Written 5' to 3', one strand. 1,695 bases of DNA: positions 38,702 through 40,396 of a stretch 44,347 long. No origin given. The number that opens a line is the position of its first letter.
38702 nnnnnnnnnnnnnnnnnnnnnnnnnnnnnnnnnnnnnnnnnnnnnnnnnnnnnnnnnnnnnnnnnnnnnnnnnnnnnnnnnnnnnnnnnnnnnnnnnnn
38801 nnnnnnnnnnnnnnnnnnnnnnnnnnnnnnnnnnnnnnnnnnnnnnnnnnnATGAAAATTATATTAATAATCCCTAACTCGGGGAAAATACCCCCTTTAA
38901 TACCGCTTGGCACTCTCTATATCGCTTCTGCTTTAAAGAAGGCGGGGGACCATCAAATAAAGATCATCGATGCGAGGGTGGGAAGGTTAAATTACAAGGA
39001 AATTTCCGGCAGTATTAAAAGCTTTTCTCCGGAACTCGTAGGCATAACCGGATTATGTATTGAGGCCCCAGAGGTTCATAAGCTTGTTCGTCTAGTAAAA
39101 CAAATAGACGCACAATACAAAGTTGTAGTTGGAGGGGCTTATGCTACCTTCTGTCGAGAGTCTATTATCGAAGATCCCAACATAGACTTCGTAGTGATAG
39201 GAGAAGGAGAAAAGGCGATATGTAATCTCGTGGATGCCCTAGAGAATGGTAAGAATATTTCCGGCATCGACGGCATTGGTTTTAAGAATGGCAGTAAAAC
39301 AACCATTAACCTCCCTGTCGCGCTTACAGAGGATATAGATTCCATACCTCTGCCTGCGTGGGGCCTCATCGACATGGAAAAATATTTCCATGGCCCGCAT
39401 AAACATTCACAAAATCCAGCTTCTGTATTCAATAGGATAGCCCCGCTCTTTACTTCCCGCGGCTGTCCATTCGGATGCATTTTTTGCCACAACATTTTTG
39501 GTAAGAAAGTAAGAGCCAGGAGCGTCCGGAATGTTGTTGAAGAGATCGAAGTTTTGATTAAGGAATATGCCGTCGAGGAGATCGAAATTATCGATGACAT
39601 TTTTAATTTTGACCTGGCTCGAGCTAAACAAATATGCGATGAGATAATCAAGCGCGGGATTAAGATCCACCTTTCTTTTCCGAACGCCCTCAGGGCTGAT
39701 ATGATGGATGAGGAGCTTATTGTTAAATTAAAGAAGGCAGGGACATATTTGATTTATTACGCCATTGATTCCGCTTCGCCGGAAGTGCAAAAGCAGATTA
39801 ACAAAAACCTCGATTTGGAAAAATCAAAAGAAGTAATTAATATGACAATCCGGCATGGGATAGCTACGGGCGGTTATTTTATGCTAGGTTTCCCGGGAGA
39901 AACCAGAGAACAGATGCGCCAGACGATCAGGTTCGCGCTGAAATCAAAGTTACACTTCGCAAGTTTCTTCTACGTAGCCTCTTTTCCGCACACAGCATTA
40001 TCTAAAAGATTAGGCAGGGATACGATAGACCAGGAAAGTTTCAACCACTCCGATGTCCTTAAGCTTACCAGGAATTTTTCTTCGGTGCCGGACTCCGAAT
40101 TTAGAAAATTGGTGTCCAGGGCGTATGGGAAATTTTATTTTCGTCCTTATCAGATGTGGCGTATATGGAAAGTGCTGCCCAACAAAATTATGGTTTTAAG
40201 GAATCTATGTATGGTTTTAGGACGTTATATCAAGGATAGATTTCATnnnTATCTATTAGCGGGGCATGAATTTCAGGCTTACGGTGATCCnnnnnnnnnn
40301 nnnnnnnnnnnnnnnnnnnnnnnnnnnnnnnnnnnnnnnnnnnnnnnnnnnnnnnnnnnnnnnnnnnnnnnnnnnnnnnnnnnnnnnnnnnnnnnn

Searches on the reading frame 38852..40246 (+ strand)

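Call 76: search_protein_families(library=pfam, proteins=[window:38852-40246:+], max_evalue=0.001)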
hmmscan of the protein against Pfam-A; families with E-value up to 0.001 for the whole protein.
window:38852-40246:+ (465 aa): 2 families
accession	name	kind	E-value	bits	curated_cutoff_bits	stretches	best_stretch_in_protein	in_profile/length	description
PF04055.27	Radical_SAM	-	1.7e-22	80.8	29.5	1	201-362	3-166/166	Radical SAM superfamily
PF02310.24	B12-binding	-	8.9e-20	71.2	32.1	1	17-126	13-120/121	B12 binding domain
